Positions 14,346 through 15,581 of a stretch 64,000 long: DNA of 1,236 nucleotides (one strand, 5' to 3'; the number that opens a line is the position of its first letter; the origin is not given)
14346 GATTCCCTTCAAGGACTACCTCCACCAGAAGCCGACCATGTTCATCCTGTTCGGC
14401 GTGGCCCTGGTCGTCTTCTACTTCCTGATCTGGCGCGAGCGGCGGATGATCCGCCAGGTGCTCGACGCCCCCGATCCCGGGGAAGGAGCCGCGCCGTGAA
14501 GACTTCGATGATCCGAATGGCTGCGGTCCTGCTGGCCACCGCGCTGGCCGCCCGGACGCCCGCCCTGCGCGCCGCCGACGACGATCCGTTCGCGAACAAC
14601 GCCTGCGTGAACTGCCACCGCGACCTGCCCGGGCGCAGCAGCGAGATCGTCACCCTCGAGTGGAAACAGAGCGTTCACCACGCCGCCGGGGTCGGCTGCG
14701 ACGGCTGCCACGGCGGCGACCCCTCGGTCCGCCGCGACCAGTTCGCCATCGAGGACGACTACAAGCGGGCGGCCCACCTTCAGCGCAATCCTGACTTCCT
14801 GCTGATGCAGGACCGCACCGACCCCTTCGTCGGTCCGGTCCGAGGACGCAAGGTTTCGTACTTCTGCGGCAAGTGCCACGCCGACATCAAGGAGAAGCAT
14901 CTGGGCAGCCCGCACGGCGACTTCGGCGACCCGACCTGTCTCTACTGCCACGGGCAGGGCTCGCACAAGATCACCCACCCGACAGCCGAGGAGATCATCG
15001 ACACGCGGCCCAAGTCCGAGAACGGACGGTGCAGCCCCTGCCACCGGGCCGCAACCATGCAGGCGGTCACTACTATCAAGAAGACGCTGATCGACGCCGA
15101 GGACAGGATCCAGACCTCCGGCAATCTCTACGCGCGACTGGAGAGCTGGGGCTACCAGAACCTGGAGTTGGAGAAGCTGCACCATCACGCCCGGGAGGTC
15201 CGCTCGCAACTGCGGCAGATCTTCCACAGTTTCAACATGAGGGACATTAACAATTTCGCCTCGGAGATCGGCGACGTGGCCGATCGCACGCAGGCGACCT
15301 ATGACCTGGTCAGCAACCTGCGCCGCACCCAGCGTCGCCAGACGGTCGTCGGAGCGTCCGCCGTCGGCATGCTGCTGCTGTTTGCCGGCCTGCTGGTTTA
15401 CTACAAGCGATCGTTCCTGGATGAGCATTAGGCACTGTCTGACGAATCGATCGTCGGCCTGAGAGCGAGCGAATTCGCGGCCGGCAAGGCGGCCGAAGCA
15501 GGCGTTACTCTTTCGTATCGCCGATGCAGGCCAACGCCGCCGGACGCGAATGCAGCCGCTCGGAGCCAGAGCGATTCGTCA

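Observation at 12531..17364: Unusual bc-type complex: Rieske + split cytochrome b6/subunit IV + membrane pentaheme + NapC/NrfH-like 12-heme, under its own sigma-54 promoter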

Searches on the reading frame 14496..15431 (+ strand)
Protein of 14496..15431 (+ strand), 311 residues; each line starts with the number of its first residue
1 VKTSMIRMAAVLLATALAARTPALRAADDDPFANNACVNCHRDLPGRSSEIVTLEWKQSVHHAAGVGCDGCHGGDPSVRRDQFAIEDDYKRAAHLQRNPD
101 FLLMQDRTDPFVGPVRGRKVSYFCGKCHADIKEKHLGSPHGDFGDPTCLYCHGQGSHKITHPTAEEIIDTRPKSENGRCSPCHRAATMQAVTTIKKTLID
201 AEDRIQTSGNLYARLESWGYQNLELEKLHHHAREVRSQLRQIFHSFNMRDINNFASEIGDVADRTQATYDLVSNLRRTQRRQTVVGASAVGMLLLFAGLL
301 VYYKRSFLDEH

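Call 6: search_protein_families(library=pfam, proteins=[window:14496-15431:+], max_evalue=0.01)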
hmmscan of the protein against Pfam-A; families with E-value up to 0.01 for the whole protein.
window:14496-15431:+ (311 aa): 5 families
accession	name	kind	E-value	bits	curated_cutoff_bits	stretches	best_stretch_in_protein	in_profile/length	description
PF14537.11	Cytochrom_c3_2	-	2e-07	31.8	25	1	121-189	6-70/79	Cytochrome c3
PF14522.11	Cytochrome_C7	-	7e-06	26.2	24.8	0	99-183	43-66/67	Cytochrome c7 and related cytochrome c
PF13435.11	Cytochrome_C554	-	5.2e-05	24.5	20.8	1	30-73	44-84/84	Cytochrome c554 and c-prime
PF22113.1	Mtrc-MtrF_II-IV_dom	-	0.00051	20.1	30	0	33-191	5-171/176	Outer membrane cytochrome MtrC/MtrF-like, domains II/IV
PF22678.1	Cytochrom_c_NrfB-like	-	0.0089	16.9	27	0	33-73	32-66/89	Cytochrome c-type protein NrfB-like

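Call 7: search_protein_families(library=ncbifam, proteins=[window:14496-15431:+], max_evalue=0.01)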
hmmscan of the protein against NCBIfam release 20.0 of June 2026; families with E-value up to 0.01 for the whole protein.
window:14496-15431:+ (311 aa): 9 families
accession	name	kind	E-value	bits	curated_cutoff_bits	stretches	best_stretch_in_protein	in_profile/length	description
TIGR03153.1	cytochr_NrfH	equivalog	5.6e-07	29.7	134.2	1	8-157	5-138/138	cytochrome c nitrite reductase small subunit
NF041028.1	decahem_GSU2203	exception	2.2e-06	27.1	325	0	123-193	38-118/317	GSU2203 family decaheme c-type cytochrome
TIGR03508.1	decahem_SO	subfamily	4.9e-06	26.2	192.2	2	36-196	4-137/258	DmsE family decaheme c-type cytochrome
TIGR01904.2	GSu_C4xC__C2xCH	domain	0.0026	17.5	27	1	36-77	23-61/73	CxxxxCH/CxxCH domain c-type cytochrome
NF045713.1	CxxCH_16_HmcA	equivalog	0.0036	16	400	0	123-190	176-240/541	sulfate respiration complex hexadecaheme cytochrome HmcA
NF043010.1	Cyt554_Nsmonas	equivalog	0.0068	15.8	400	1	28-89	74-132/238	cytochrome c-550 CycA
NF041198.1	UshA_like_PCGU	equivalog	0.0072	14.9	275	0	33-75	441-482/519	UshA-like (seleno)protein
TIGR02668.1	moaA_archaeal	equivalog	0.0074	15.3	325.25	0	34-86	21-77/303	GTP 3',8-cyclase MoaA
NF008659.0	PRK11659.1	equivalog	0.0093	15.7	184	0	33-73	109-143/188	cytochrome c nitrite reductase pentaheme subunit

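Call 14: find_homologous_proteins(query=window:14496-15431:+, max_evalue=0.001)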
Query window:14496-15431:+ (311 aa): 250 proteins with E <= 0.001 among 3356 candidates; the best 120 are listed.
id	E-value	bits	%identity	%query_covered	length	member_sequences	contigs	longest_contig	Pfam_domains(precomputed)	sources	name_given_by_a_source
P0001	2.8e-213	725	100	100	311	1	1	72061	PF14537.12,PF14522.12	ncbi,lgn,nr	ncbi:MAG: hypothetical protein BIFFINMI_03137 [Phycisphaerae bacterium]|nr:hypothetical protein [Phy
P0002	1.8e-144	499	69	98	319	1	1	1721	PF14537.12,PF14522.12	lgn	-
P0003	2.3e-141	488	71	97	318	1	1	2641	PF14537.12,PF14522.12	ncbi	-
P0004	1.6e-140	486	68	98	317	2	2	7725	PF14537.12,PF14522.12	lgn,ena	-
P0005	1.9e-138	479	66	100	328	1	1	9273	PF14537.12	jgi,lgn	jgi:hypothetical protein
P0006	3.4e-138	478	69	95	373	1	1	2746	PF14537.12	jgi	jgi:hypothetical protein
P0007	9.2e-138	477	71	95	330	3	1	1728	PF14537.12,PF14522.12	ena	-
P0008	8.2e-137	473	67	99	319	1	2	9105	PF14537.12,PF14522.12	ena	-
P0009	8.6e-137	473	66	98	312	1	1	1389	PF14537.12,PF14522.12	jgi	jgi:hypothetical protein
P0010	1.2e-136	473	68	93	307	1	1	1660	PF14537.12,PF14522.12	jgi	jgi:hypothetical protein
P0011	1.5e-136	473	72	90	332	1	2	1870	PF14537.12,PF14522.12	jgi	jgi:hypothetical protein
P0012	1.7e-136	472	70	90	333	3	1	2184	PF14537.12,PF14522.12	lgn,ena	-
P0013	2.8e-136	472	71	89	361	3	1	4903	PF14537.12,PF14522.12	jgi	jgi:hypothetical protein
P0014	5.2e-136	471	66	98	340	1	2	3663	PF14537.12,PF14522.12,PF22113.2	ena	-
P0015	6.7e-136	470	70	90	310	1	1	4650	PF14522.12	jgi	jgi:hypothetical protein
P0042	3.2e-129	449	65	96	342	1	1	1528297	PF14537.12,PF14522.12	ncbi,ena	-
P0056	2.5e-126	439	65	90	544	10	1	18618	PF14537.12,PF00032.23,PF14522.12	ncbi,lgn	-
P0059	1.0e-124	434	66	90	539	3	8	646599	PF14537.12,PF00032.23,PF14522.12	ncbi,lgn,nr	ncbi:MAG: hypothetical protein IT430_07190 [Phycisphaerales bacterium]|nr:hypothetical protein [Phyc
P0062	2.8e-124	432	62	95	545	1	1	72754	PF00032.23,PF14522.12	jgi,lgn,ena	-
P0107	1.6e-111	390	56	96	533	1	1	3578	PF14537.12,PF00032.23,PF14522.12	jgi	jgi:hypothetical protein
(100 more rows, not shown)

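Call 16: find_encoding_contigs(protein=P0042, flank=10000, max_places=2)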
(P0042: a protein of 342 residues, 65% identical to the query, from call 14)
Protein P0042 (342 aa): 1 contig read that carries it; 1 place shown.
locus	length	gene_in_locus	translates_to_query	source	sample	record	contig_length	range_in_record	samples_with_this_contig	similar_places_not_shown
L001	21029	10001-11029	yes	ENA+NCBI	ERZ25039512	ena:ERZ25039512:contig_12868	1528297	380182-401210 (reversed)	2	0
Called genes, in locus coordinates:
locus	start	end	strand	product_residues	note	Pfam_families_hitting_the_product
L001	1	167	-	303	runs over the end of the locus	PF05935:Arylsulfotrans (faint), PF22701:Mala_s_1-like (weak), PF14269:Arylsulfotran_2 (faint)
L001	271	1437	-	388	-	PF04055:Radical_SAM, PF13353:Fer4_12 (weak), PF13186:SPASM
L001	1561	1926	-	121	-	PF11756:YgbA_NO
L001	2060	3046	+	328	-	PF12974:Phosphonate-bd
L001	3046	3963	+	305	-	PF00672:HAMP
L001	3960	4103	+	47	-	-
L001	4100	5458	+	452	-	PF00512:HisKA, PF02518:HATPase_c, PF14501:HATPase_c_5 (faint)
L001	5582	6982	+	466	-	PF14522:Cytochrome_C7 (faint), PF14537:Cytochrom_c3_2 (faint), PF09699:Paired_CXXCH_1, PF22113:Mtrc-MtrF_II-IV_dom (weak), PF09699:Paired_CXXCH_1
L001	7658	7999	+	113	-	PF13371:TPR_9 (faint), PF13431:TPR_17 (faint), PF14559:TPR_19 (faint), PF23914:TPR_CcmH_CycH, PF07719:TPR_2 (faint), PF13428:TPR_14 (weak), PF13414:TPR_11 (faint), PF13432:TPR_16 (weak)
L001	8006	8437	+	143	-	PF00355:Rieske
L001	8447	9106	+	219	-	PF00033:Cytochrome_B, PF13631:Cytochrom_B_N_2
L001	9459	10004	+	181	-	-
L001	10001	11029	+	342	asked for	PF14537:Cytochrom_c3_2 (faint), PF14522:Cytochrome_C7 (faint)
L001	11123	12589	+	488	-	PF03264:Cytochrom_NNT, PF14522:Cytochrome_C7 (faint), PF14537:Cytochrom_c3_2 (faint)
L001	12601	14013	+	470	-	PF14522:Cytochrome_C7 (faint), PF09699:Paired_CXXCH_1, PF14537:Cytochrom_c3_2 (weak), PF22113:Mtrc-MtrF_II-IV_dom (weak), PF09699:Paired_CXXCH_1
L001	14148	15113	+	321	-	PF07719:TPR_2 (faint), PF13174:TPR_6 (faint), PF25063:ARM_TT21_C, PF14559:TPR_19 (weak), PF13371:TPR_9 (weak), PF13428:TPR_14 (weak), PF13432:TPR_16, PF13414:TPR_11, +2 more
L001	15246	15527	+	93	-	PF01844:HNH (weak)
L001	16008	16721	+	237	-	-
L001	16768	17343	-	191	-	-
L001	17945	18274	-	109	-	PF07592:DDE_Tnp_ISAZ013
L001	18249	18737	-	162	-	PF07592:DDE_Tnp_ISAZ013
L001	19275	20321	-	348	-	PF20903:SPL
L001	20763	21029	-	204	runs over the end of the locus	PF02498:Bro-N (faint)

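Call 17: find_encoding_contigs(protein=P0059, flank=10000, max_places=2)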
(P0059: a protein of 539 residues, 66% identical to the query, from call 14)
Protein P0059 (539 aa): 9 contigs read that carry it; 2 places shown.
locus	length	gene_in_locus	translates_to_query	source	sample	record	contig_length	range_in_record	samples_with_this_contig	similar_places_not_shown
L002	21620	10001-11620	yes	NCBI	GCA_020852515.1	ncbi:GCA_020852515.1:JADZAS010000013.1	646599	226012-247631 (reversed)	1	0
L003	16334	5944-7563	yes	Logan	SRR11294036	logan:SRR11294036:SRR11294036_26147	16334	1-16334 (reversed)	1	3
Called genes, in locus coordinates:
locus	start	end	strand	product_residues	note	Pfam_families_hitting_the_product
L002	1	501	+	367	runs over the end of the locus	PF02254:TrkA_N, PF02080:TrkA_C (weak)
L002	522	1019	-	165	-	PF00300:His_Phos_1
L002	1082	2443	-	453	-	PF25323:6TM_PilS (weak), PF00512:HisKA, PF02518:HATPase_c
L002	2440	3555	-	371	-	PF00672:HAMP, PF00512:HisKA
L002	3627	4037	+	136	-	PF11756:YgbA_NO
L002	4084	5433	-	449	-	PF00072:Response_reg, PF00158:Sigma54_activat, PF14532:Sigma54_activ_2, PF07728:AAA_5, PF25601:AAA_lid_14, PF02954:HTH_8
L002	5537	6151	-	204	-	-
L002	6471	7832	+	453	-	PF14522:Cytochrome_C7 (faint), PF09699:Paired_CXXCH_1, PF14537:Cytochrom_c3_2 (weak), PF09699:Paired_CXXCH_1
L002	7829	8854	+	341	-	PF07719:TPR_2 (faint), PF13428:TPR_14 (faint), PF00515:TPR_1 (faint), PF13414:TPR_11 (faint), PF14559:TPR_19 (weak), PF23914:TPR_CcmH_CycH (weak), PF25063:ARM_TT21_C (weak), PF13432:TPR_16 (weak), +1 more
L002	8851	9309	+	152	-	PF00355:Rieske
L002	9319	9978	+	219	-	PF00033:Cytochrome_B, PF13631:Cytochrom_B_N_2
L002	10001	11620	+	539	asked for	PF00032:Cytochrom_B_C, PF14522:Cytochrome_C7 (faint), PF14537:Cytochrom_c3_2 (faint)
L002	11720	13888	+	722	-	PF14522:Cytochrome_C7 (faint), PF14537:Cytochrom_c3_2 (faint), PF01292:Ni_hydr_CYTB (weak)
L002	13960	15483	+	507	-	PF03264:Cytochrom_NNT, PF14522:Cytochrome_C7 (faint), PF14537:Cytochrom_c3_2 (faint), PF02085:Cytochrom_CIII (faint)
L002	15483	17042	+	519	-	PF09699:Paired_CXXCH_1, PF14537:Cytochrom_c3_2 (weak), PF14522:Cytochrome_C7 (weak), PF22113:Mtrc-MtrF_II-IV_dom (weak), PF09699:Paired_CXXCH_1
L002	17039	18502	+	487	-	PF14522:Cytochrome_C7 (faint), PF14537:Cytochrom_c3_2 (faint), PF09699:Paired_CXXCH_1 (weak), PF03768:Attacin_N (faint), PF09699:Paired_CXXCH_1, PF22113:Mtrc-MtrF_II-IV_dom (weak), PF09699:Paired_CXXCH_1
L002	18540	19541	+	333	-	PF00578:AhpC-TSA (weak), PF07721:TPR_4 (faint), PF13428:TPR_14 (faint), PF14559:TPR_19 (weak), PF13424:TPR_12, PF13432:TPR_16 (weak), PF00515:TPR_1 (weak), PF07719:TPR_2 (weak), +4 more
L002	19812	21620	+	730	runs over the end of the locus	PF12437:GSIII_N, PF00120:Gln-synt_C, PF18318:Gln-synt_C-ter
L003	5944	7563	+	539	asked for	PF00032:Cytochrom_B_C, PF14522:Cytochrome_C7 (faint), PF14537:Cytochrom_c3_2 (faint)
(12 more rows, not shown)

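Call 29: find_related_loci(query=A1, collection=genome_contigs, flank=10000)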
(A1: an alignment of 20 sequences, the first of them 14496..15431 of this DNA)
Query A1 (311 aa) in genome_contigs; peptide patterns used: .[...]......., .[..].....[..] (x = any residue, [..] = any of these).
600 stretches matched a pattern (row limit reached: there are more); 68 encode a relative of the query (tblastn E <= 1e-3); 68 distinct loci.
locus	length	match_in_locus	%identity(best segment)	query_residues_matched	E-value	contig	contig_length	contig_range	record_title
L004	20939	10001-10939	63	3-309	9e-133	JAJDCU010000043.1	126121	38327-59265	MAG: Phycisphaeraceae bacterium isolate OFTM326 OFTM326_42, whole genome shotgun sequence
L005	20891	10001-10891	65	4-308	4e-133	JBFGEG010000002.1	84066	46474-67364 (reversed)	MAG: Phycisphaerales bacterium isolate Mix_sand02.2020.12.D.74 k141_687751_length_84066_cov_14.7735, whole genome shotgu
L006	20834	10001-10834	70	30-309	8e-131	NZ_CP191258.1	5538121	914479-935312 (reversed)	Fontivita pretiosa strain B-254 chromosome, complete genome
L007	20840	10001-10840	65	29-309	6e-129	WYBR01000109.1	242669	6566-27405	MAG: Vicinamibacteraceae bacterium isolate PLA1 k127_537562, whole genome shotgun sequence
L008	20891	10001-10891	63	12-309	5e-129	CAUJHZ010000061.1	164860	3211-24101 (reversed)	MAG: Planctomycetota bacterium isolate KLAP200 genome assembly, contig: KLAP200_494787, whole genome shotgun sequence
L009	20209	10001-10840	65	29-309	7e-128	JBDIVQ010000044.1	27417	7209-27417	MAG: Phycisphaerae bacterium isolate Bin_17 NODE_699_length_27417_cov_28.063760, whole genome shotgun sequence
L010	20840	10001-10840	65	29-309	5e-127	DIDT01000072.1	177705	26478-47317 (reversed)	MAG TPA_asm: Phycisphaerales bacterium UBA5793 UBA5793_contig_287, whole genome shotgun sequence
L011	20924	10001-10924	65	10-309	8e-125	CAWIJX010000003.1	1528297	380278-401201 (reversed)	MAG: uncultured Phycisphaerales bacterium isolate MFD03726.bin.2.35 genome assembly, contig: contig_12868, whole genome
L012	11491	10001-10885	61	9-304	4e-122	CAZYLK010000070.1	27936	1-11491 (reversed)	MAG TPA_asm: uncultured Phycisphaeraceae bacterium isolate SRP193661_co1_22 genome assembly, contig: NODE_1745_length_27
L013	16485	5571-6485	57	4-308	1e-120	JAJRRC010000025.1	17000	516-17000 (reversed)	MAG: Planctomycetota bacterium isolate Dive100_bin2.50 k141_184847, whole genome shotgun sequence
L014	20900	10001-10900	60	5-311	2e-118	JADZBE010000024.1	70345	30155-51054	MAG: Phycisphaerales bacterium isolate SJ659 c_000001032061, whole genome shotgun sequence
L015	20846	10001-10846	63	30-311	2e-117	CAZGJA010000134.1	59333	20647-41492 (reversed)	MAG TPA_asm: uncultured Phycisphaeraceae bacterium isolate binchicken_co200_324 genome assembly, contig: k141_225103, wh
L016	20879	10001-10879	58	6-304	1e-117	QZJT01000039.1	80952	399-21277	MAG: Phycisphaerales bacterium isolate SURF_32 Ga0104751_1000284, whole genome shotgun sequence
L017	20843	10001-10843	55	26-308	3e-108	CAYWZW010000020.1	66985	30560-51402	MAG TPA_asm: uncultured Pirellulales bacterium isolate binchicken_co189_401 genome assembly, contig: NODE_206_length_669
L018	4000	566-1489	55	8-311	9e-109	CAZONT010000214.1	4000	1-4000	MAG TPA_asm: uncultured Planctomycetaceae bacterium isolate SRP292972_co2_73 genome assembly, contig: NODE_23949_length_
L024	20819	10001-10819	63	34-308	1e-110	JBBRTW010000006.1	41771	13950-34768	MAG: Tepidisphaerales bacterium isolate La2_metabat2.312 La2_metabat2.312_K_3538054L41771_cov_13.0000, whole genome shot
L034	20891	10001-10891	36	32-285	1e-60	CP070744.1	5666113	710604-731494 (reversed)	MAG: Phycisphaerales bacterium isolate bin37 chromosome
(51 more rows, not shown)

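Call 41: search_solved_structures(query=A1, max_evalue=1, show_alignments=2)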
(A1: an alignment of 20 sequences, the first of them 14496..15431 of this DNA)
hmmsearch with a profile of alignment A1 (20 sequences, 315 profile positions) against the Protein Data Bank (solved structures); distinct sequences matched with E-value up to 1: 8.
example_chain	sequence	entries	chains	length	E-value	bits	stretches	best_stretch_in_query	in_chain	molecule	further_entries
1bvb_A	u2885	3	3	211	0.0065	18.7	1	15-98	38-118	CYTOCHROME C-554 | CYTOCHROME C554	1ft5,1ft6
5ze8_A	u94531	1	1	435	0.017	17.3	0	146-193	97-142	cytochrome c552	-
6hif_G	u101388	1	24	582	0.081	15.1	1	26-76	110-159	Hydrazine dehydrogenase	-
6nz3_A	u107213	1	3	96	0.093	14.9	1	188-238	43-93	Design construct XAA_GGHN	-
9l08_A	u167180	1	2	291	0.72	12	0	9-42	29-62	Covalently Connected Cytochrome c555 trimer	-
4rlr_A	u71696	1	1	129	0.79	11.9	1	58-88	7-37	Cytochrome c, 1 heme-binding site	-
9yft_FA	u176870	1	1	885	0.84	11.8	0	180-241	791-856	Gp53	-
8r78_A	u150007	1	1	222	0.95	11.6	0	171-215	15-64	Ficin 3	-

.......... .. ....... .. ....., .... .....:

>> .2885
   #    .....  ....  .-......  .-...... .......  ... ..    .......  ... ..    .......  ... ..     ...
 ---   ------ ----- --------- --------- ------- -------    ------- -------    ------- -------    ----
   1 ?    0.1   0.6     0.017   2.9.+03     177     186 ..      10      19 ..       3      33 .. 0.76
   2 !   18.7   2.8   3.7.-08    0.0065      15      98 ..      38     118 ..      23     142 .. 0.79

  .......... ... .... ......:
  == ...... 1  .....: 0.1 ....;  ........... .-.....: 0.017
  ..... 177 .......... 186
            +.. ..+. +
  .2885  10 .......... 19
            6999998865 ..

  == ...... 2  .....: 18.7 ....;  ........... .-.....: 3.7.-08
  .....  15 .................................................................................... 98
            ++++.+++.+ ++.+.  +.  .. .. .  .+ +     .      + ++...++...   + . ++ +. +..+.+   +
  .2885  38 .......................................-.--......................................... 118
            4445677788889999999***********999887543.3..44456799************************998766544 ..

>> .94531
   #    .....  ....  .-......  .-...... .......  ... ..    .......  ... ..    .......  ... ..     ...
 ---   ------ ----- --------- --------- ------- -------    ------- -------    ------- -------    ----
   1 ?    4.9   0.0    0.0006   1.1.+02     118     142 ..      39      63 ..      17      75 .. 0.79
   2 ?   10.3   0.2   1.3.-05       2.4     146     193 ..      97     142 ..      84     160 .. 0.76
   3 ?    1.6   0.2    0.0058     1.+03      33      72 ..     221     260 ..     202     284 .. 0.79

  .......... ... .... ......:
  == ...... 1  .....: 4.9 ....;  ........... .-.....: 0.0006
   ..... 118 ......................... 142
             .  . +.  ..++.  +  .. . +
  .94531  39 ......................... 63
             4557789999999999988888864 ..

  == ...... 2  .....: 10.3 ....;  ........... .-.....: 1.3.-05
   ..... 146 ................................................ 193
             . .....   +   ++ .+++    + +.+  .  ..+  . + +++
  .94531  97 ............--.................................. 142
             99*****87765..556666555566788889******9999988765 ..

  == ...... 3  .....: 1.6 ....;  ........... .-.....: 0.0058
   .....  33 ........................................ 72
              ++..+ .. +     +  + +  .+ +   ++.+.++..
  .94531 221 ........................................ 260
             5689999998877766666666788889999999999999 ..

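Call 50: predict_structure(alignment_id=A1)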
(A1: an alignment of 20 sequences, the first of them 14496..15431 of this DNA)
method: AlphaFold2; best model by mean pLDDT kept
length: 311 residues; sequences in the alignment: 20
mean_pLDDT: 67.8   pTM: 0.49
mean pLDDT of the five models: 67.8, 66.8, 63.8, 62.5, 61.1
residues with pLDDT >= 90: 61; 70-90: 101; 50-70: 68; < 50: 81
segments of 3 or more residues with pLDDT < 50: 20-27, 70-75, 96-159
pLDDT, mean of each block of 10 residues (from residue 1): 66 66 50 63 57 60 54 53 78 51 37 31 39 37 37 38 75 77 73 86 89 92 79 76 78 86 91 95 98 98 92 56
secondary structure, 60 per line:
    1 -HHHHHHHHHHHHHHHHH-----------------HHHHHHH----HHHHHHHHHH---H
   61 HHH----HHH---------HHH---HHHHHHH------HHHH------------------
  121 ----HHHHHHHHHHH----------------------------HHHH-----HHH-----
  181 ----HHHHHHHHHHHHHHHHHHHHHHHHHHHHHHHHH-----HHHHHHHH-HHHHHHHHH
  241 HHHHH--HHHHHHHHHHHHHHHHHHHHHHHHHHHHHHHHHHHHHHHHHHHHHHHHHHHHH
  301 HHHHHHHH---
elements in order: H2-18 H36-42 H47-56 H60-63 H86-92 H99-102 H125-135 H164-167 H185-217 H223-230 H232-245 H248-308

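Call 53: fold_search(model_id=the predicted structure, library=pdb)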
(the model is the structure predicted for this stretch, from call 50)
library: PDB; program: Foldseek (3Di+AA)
matches with E <= 10: 45; with E <= 0.001: 0
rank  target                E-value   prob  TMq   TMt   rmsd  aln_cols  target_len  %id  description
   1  9rgw_B                1.9e+00  0.44  0.20  0.50   5.3       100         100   14  X-ray crystal structure of a de novo designed single-chain antiparallel 3-helix coiled-coil bundle, sc-apCC3-CW2 (released 2025-09-03)
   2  7sqc_1V               3.3e+00  0.09  0.13  0.17  21.6       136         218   18  Ciliary C1 central pair apparatus isolated from Chlamydomonas reinhardtii (released 2022-04-13)
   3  6zvr_CB               4.3e+00  0.13  0.18  0.23  28.4       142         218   15  C11 symmetry: Bacterial Vipp1 and PspA are members of the ancient ESCRT-III membrane-remodeling superfamily. (released 2021-08-04)
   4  6tz9_A                4.3e+00  0.12  0.14  0.25  20.4       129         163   12  CryoEM reconstruction of membrane-bound ESCRT-III filament composed of CHMP1B only (released 2020-04-08)
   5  7sqc_1X               4.3e+00  0.08  0.13  0.17  22.4       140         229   17  Ciliary C1 central pair apparatus isolated from Chlamydomonas reinhardtii (released 2022-04-13)
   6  1m5i                  4.5e+00  0.08  0.13  0.34  22.0       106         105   12  Crystal Structure of the coiled coil region 129-250 of the tumor suppressor gene product APC (released 2002-11-20)
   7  6sss_C                5.0e+00  0.13  0.19  0.36   5.0       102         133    8  Crystal structure of Human Microsomal Glutathione S-Transferase 2 (released 2021-02-03)
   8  6vgc_F                5.3e+00  0.16  0.21  0.37   5.9       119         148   10  Crystal Structures of FLAP bound to DG-031 (released 2020-12-02)
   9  5vj4_A                5.3e+00  0.07  0.13  0.14   9.3       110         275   13  Crystal structure of a putative surface protein encoded by BTA121 (released 2017-11-29)
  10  5h3d_B                5.5e+00  0.06  0.13  0.12  27.0       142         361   18  Helical structure of membrane tubules decorated by ACAP1 (BARPH doamin) protein by cryo-electron microscopy and MD sim (released 2019-01-16)
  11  3a98_C                6.5e+00  0.21  0.19  0.36   3.3        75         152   13  Crystal structure of the complex of the interacting regions of DOCK2 and ELMO1 (released 2010-10-27)
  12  9hzm_0                6.5e+00  0.14  0.19  0.29  21.5       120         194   11  235 A SynPspA H1-5 rod after incubation with EPL (released 2025-08-13)
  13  9a5j_A                6.5e+00  0.10  0.19  0.11   5.8        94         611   11  Integrative model of DNAK-GUDB by crosslinking MS and deep learning (released 2024-09-18)
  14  3sog                  6.5e+00  0.03  0.10  0.14  24.1       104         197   10  Crystal structure of the BAR domain of human Amphiphysin, isoform 1 (released 2011-07-13)
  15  6sss_F                7.2e+00  0.11  0.19  0.36   4.9        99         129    8  Crystal structure of Human Microsomal Glutathione S-Transferase 2 (released 2021-02-03)
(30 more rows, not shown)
